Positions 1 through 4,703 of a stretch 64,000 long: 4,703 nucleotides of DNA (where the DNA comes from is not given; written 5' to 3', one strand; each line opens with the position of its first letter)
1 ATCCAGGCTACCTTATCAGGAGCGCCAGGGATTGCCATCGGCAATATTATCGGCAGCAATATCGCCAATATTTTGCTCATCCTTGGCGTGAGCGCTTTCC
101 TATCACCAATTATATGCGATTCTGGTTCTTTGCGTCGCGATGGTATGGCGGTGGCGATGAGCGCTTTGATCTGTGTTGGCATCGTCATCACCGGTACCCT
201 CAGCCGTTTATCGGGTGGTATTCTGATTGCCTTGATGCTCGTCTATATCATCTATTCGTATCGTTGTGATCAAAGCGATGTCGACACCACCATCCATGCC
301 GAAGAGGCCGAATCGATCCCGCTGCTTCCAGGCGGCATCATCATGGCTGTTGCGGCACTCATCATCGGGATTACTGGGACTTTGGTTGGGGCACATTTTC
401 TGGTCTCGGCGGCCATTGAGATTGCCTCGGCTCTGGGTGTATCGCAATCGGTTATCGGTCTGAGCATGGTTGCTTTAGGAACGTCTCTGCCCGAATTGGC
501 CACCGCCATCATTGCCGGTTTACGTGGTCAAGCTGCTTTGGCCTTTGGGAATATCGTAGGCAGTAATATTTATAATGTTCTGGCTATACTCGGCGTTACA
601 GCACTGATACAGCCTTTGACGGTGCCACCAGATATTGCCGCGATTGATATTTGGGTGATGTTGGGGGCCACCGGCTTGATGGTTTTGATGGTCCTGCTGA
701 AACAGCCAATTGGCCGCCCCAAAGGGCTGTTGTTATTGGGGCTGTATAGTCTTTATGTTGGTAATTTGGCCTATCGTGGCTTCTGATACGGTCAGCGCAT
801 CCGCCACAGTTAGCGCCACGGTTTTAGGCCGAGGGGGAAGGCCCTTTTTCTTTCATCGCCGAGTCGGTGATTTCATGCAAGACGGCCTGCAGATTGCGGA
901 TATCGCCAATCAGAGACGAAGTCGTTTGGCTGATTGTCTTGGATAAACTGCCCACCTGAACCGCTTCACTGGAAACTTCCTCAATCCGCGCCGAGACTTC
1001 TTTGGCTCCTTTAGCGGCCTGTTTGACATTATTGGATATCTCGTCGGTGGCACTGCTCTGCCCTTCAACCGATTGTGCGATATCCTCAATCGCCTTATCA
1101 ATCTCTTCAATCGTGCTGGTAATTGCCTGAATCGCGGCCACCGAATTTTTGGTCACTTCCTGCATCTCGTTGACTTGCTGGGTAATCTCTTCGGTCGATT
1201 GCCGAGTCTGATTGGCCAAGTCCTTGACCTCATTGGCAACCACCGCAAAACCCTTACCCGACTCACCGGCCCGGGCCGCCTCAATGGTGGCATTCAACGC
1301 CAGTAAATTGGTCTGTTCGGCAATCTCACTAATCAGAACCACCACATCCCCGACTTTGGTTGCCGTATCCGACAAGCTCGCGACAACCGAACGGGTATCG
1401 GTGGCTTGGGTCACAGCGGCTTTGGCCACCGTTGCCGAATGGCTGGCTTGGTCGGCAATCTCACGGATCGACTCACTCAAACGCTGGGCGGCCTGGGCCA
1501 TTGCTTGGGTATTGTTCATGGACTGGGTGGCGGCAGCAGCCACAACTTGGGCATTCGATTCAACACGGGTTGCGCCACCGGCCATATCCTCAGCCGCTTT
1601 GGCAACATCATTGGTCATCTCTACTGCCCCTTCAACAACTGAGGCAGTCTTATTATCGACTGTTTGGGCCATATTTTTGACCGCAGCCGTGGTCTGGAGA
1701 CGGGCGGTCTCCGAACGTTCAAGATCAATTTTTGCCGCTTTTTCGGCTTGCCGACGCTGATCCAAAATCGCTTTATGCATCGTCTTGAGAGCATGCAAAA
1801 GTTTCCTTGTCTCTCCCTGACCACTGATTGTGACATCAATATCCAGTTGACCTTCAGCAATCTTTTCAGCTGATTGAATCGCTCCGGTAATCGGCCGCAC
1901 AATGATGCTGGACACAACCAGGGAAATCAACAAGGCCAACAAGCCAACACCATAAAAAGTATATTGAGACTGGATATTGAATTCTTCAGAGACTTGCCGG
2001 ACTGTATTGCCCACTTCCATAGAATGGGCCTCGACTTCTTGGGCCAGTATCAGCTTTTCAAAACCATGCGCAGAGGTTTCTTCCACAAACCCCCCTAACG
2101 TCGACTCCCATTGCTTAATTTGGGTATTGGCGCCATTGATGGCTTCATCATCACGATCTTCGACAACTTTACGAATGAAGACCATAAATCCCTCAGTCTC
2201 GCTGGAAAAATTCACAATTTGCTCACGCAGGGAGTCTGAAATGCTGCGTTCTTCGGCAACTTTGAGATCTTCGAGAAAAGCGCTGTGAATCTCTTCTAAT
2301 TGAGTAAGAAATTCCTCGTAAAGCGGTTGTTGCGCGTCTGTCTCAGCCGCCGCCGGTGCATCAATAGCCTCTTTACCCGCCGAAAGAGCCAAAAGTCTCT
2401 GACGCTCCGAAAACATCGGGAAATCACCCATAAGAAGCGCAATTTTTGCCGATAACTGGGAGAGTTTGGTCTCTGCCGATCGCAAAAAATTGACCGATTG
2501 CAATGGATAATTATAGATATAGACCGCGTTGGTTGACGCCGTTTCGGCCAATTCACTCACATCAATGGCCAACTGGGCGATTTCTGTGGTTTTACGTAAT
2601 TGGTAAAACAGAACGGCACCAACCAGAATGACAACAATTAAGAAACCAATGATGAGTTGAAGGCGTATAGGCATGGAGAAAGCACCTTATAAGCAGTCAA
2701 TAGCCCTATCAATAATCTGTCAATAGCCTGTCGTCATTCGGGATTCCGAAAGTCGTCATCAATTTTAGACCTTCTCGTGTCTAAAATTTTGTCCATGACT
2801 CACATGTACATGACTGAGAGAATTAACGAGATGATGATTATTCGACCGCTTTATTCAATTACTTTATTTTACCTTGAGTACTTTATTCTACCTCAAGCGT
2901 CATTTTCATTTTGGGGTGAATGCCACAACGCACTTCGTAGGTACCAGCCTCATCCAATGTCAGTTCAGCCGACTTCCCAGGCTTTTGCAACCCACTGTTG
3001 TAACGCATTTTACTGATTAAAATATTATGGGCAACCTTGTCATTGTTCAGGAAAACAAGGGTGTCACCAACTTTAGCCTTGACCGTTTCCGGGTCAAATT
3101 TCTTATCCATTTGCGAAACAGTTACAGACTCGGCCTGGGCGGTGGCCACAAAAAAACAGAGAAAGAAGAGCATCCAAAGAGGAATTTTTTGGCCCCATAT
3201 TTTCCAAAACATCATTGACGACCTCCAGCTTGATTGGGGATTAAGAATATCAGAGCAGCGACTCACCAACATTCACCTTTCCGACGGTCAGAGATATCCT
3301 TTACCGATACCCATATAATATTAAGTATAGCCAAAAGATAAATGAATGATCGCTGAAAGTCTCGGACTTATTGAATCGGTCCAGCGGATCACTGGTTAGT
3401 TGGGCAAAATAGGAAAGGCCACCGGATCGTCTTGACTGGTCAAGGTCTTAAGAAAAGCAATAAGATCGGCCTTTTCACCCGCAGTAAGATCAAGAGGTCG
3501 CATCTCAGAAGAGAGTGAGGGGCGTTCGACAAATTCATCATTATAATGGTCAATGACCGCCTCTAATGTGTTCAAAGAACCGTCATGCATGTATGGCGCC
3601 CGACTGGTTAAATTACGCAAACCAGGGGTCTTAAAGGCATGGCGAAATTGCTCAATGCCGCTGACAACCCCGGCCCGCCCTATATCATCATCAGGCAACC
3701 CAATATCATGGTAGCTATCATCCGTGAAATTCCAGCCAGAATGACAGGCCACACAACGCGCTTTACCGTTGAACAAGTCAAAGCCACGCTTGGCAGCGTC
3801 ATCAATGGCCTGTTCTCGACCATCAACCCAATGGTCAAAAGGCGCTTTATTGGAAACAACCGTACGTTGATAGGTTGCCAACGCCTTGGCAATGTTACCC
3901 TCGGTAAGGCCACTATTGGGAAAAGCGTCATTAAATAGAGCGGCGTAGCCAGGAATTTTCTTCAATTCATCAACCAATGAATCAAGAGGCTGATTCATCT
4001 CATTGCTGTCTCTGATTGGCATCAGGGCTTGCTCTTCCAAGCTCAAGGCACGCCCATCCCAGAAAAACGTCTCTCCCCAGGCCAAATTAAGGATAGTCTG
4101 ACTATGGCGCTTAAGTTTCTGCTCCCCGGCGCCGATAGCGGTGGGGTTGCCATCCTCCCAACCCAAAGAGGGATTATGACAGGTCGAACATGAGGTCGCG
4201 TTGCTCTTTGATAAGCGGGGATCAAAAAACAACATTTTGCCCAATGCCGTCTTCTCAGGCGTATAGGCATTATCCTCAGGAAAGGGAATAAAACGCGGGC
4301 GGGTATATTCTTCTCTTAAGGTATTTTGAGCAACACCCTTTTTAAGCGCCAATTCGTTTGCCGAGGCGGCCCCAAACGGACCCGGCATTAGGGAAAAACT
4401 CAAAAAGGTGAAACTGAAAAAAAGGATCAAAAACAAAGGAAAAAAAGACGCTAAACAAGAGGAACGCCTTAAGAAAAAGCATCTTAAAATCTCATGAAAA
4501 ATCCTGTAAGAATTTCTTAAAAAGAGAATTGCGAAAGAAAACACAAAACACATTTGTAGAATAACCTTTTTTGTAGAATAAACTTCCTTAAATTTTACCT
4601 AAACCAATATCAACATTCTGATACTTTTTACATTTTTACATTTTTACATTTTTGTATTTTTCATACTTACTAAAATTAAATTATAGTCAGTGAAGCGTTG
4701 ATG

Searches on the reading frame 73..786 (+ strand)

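Call 40: search_protein_families(library=pfam, proteins=[window:73-786:+], max_evalue=0.000001)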
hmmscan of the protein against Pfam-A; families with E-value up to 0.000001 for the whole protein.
window:73-786:+ (237 aa): 1 family
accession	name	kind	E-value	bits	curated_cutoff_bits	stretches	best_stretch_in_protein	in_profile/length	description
PF01699.29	Na_Ca_ex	-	2.1e-33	115.8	24.9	1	92-229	2-146/151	Sodium/calcium exchanger protein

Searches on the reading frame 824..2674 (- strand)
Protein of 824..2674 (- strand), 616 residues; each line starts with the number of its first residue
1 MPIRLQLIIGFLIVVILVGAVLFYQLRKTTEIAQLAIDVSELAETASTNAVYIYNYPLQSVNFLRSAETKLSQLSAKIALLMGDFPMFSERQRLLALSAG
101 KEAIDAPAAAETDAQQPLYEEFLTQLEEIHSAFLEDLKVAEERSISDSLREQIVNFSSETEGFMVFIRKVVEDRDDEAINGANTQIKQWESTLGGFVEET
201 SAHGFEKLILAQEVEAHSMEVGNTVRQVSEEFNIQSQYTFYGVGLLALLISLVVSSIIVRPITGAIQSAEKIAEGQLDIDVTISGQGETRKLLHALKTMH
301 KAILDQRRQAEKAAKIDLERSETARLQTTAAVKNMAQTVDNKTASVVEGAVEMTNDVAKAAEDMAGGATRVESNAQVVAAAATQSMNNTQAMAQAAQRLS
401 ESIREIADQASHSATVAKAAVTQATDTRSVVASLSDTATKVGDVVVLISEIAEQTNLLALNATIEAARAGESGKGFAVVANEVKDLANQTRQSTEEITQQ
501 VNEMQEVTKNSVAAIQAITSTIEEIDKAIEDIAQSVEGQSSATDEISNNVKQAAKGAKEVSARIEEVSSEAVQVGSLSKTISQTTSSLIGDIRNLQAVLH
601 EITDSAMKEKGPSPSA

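Call 40: search_protein_families(library=pfam, proteins=[window:824-2674:-], max_evalue=0.000001)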
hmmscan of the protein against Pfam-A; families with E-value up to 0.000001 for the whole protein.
window:824-2674:- (616 aa): 1 family
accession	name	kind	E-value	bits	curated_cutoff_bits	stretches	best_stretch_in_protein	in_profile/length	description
PF00015.26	MCPsignal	-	1.4e-32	113.3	34.6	1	407-574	4-168/172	Methyl-accepting chemotaxis protein (MCP) signalling domain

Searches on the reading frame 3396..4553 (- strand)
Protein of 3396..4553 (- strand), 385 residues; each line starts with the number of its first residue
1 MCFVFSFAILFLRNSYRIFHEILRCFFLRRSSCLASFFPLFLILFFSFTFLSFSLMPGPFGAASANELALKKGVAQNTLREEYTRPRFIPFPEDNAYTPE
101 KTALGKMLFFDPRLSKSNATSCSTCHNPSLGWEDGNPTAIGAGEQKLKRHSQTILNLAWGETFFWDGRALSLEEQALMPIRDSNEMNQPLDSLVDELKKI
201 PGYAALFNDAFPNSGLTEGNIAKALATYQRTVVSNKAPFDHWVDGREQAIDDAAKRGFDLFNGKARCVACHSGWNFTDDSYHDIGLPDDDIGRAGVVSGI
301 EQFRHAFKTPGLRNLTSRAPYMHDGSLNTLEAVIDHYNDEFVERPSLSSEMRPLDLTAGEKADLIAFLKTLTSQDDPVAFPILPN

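Call 40: search_protein_families(library=pfam, proteins=[window:3396-4553:-], max_evalue=0.000001)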
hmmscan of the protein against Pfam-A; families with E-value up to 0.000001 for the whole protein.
window:3396-4553:- (385 aa): 2 families
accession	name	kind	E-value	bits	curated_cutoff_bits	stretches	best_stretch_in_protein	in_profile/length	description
PF03150.19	CCP_MauG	-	1.5e-56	191.6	25.6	1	99-247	1-148/149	Di-haem cytochrome c peroxidase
PF00034.26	Cytochrom_C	-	3.7e-08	35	21.3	0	255-371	2-89/90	Cytochrome c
